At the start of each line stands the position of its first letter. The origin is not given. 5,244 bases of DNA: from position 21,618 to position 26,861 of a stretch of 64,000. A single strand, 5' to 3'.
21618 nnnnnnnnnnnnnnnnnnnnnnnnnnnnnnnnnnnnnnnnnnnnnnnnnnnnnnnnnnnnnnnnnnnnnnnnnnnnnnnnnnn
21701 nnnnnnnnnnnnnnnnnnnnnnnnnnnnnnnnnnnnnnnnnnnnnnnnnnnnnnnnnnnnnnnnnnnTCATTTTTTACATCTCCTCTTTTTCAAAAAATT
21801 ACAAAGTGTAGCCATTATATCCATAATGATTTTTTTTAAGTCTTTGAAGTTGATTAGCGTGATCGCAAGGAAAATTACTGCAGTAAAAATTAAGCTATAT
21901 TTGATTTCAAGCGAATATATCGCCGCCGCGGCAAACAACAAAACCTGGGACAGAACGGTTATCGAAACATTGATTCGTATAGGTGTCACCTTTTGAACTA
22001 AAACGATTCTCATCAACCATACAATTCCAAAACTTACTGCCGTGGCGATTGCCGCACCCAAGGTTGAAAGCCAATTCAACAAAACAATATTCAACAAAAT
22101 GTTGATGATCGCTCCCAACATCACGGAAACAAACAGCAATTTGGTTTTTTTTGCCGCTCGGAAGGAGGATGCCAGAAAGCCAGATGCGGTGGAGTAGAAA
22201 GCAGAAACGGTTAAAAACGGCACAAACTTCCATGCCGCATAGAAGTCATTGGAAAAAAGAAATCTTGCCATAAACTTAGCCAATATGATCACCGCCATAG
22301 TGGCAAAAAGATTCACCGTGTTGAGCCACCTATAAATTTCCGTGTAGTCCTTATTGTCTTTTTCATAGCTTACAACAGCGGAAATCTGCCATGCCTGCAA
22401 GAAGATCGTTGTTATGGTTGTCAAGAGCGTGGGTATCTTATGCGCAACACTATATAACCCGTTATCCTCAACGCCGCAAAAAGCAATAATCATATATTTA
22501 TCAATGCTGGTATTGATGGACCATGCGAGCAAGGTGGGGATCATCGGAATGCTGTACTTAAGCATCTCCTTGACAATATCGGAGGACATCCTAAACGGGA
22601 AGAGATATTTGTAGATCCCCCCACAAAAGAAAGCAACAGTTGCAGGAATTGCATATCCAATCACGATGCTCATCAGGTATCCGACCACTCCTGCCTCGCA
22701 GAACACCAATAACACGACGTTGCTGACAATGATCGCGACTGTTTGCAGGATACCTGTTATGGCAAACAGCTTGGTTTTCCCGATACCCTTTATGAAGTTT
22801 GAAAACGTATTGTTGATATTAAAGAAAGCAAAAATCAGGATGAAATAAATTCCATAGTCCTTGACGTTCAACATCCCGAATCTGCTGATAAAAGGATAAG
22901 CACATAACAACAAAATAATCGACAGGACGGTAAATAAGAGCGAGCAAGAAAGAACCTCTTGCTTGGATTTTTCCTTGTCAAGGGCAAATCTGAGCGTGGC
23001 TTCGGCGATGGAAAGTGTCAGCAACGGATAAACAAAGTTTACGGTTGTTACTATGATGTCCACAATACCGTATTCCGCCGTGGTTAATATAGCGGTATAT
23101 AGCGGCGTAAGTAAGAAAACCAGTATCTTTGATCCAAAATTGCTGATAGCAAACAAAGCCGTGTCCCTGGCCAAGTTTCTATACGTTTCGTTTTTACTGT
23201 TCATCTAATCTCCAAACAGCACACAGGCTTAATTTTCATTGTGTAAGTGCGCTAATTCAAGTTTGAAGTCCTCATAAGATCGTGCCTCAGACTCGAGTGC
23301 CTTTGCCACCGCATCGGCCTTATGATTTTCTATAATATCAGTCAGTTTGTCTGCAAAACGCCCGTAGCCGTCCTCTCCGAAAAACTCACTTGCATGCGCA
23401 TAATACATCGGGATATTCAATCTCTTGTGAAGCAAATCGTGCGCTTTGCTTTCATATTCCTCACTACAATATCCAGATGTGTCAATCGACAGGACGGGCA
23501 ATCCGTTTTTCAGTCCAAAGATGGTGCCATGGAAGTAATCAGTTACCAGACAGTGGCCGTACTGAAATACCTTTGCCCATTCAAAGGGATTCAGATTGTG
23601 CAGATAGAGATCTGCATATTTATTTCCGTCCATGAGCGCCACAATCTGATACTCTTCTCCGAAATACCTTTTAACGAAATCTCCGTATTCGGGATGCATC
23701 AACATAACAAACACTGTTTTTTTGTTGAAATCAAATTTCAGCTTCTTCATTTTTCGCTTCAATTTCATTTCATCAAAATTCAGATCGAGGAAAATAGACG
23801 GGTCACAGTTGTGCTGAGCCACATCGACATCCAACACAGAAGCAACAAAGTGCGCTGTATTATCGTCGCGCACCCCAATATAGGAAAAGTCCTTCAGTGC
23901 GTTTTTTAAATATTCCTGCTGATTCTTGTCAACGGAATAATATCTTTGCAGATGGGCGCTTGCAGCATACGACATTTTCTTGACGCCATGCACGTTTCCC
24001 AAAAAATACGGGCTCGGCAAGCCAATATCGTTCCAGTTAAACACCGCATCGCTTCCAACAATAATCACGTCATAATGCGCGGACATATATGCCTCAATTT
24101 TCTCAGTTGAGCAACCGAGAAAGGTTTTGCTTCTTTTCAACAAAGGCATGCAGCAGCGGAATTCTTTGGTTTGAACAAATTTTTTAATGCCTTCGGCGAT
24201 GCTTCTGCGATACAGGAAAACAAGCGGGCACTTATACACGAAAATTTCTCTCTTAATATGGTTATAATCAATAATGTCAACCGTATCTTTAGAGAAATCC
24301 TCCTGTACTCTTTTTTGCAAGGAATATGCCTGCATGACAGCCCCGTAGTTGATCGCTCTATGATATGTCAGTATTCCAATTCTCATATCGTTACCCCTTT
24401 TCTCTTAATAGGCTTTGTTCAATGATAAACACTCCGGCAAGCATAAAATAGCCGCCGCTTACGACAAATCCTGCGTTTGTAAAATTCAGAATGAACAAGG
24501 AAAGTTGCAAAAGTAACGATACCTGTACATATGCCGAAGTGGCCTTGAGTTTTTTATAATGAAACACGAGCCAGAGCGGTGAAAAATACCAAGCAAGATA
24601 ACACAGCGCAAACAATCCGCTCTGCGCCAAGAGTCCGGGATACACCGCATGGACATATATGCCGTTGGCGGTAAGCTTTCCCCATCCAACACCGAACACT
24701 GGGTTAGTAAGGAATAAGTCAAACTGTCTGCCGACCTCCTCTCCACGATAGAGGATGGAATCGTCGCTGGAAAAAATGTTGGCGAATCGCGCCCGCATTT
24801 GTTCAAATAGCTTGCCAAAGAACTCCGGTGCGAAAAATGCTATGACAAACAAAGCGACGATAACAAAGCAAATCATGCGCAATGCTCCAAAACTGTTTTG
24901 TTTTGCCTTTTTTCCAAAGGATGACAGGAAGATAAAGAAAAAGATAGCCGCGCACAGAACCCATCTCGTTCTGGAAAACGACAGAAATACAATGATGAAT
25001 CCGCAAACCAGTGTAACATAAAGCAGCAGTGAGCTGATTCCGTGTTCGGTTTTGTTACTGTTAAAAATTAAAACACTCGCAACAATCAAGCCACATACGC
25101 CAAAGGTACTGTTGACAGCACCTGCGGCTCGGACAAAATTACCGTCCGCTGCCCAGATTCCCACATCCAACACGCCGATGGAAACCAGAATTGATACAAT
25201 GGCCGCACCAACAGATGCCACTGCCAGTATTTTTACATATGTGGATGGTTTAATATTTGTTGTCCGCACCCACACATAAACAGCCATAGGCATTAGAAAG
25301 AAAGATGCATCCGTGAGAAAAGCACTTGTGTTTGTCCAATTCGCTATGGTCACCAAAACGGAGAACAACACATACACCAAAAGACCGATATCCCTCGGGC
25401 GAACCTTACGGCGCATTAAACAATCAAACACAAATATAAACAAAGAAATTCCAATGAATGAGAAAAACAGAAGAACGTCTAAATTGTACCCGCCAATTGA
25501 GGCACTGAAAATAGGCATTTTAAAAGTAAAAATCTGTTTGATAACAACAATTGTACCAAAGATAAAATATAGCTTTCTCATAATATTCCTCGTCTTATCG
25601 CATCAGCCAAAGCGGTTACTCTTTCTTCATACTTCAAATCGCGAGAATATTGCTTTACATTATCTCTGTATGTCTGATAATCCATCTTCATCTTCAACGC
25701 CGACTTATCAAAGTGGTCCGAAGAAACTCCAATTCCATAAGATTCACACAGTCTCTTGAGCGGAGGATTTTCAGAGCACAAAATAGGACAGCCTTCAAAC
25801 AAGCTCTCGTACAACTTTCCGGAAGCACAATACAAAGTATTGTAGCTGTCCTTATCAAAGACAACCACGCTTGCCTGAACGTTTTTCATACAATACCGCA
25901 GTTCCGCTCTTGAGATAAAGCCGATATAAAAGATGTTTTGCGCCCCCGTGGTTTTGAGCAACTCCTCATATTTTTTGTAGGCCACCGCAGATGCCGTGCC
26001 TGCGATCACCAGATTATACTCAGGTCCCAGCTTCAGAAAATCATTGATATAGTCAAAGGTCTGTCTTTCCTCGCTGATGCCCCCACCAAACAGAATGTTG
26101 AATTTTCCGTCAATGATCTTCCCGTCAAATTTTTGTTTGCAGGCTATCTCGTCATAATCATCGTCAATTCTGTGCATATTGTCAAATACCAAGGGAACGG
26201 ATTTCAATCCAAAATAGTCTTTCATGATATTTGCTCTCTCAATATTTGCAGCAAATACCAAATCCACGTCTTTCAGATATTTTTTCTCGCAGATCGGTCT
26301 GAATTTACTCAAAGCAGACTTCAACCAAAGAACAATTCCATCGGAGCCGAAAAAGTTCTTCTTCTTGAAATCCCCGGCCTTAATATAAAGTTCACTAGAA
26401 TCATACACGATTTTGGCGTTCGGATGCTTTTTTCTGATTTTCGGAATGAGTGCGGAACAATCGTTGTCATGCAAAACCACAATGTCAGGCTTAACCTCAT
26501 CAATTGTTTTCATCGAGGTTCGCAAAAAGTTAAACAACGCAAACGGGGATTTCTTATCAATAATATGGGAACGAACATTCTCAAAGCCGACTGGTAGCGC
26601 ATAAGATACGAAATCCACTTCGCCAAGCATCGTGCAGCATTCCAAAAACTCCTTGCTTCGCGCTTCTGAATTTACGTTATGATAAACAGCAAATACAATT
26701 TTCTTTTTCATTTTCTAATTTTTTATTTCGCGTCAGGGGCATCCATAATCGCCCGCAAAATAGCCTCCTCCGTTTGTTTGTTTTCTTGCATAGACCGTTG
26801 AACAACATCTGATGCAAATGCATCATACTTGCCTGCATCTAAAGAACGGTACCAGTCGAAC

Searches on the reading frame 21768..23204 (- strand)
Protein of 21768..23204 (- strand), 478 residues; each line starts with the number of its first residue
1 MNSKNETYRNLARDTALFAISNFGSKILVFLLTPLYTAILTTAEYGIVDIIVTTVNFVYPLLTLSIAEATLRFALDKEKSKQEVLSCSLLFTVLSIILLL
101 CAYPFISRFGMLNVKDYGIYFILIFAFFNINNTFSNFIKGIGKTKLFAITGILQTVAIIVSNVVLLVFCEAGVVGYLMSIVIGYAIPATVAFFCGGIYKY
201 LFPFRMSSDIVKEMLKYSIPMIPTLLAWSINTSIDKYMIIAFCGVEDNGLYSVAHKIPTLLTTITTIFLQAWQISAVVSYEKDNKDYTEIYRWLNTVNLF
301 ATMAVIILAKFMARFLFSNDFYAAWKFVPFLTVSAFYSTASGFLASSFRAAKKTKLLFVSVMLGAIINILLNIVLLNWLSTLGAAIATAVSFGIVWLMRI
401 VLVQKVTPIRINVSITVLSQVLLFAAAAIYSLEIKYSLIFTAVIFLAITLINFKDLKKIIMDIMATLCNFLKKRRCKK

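Call 72: search_protein_families(library=pfam, proteins=[window:21768-23204:-], max_evalue=0.001)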
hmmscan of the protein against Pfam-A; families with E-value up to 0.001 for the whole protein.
window:21768-23204:- (478 aa): 2 families
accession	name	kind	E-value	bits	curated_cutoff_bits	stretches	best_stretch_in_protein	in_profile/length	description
PF01943.22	Polysacc_synt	-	4.5e-18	66.1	28.2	1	12-271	2-265/274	Polysaccharide biosynthesis protein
PF13440.11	Polysacc_synt_3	-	4.8e-12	46.2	23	1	39-318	5-285/293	Polysaccharide biosynthesis protein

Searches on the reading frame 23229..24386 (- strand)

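Call 72: search_protein_families(library=pfam, proteins=[window:23229-24386:-], max_evalue=0.001)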
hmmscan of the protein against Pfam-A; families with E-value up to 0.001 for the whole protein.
window:23229-24386:- (385 aa): 1 family
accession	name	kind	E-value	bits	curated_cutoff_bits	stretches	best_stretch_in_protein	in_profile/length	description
PF04230.19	PS_pyruv_trans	-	3.4e-26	93.2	25.3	1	13-304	1-279/280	Polysaccharide pyruvyl transferase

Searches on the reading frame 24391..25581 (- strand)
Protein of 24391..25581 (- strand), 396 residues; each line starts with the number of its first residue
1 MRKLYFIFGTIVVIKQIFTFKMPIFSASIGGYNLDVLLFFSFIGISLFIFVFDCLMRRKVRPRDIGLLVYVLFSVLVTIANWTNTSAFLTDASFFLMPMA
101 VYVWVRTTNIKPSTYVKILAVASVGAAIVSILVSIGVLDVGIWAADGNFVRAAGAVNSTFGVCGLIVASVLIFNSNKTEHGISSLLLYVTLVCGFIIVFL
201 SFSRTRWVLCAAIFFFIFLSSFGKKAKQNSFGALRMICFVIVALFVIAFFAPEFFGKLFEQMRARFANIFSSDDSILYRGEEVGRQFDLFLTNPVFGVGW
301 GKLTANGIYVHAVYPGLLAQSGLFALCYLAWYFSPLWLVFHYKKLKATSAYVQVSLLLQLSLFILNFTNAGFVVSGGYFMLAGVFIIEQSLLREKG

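Call 72: search_protein_families(library=pfam, proteins=[window:24391-25581:-], max_evalue=0.001)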
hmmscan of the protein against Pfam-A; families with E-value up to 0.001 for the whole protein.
window:24391-25581:- (396 aa): 1 family
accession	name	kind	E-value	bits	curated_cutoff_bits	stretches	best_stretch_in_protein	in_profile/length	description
PF04932.20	Wzy_C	-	4.8e-11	43.1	31.7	1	190-305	2-112/149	O-Antigen ligase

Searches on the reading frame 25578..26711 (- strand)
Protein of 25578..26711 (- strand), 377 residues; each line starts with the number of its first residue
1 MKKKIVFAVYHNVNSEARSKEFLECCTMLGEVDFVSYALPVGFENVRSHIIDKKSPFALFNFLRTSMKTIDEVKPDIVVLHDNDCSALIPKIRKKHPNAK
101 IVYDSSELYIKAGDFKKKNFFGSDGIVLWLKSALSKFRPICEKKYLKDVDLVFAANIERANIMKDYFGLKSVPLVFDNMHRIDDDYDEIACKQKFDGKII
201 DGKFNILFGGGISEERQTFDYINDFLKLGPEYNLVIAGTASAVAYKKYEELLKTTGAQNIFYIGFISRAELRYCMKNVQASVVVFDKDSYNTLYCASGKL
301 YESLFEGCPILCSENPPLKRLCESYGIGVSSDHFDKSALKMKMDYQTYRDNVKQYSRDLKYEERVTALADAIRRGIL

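Call 72: search_protein_families(library=pfam, proteins=[window:25578-26711:-], max_evalue=0.001)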
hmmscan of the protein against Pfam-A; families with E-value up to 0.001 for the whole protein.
window:25578-26711:- (377 aa): 1 family
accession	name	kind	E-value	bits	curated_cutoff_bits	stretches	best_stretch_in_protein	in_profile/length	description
PF00534.26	Glycos_transf_1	-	1.1e-05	25.4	26.4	1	195-344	7-153/172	Glycosyl transferases group 1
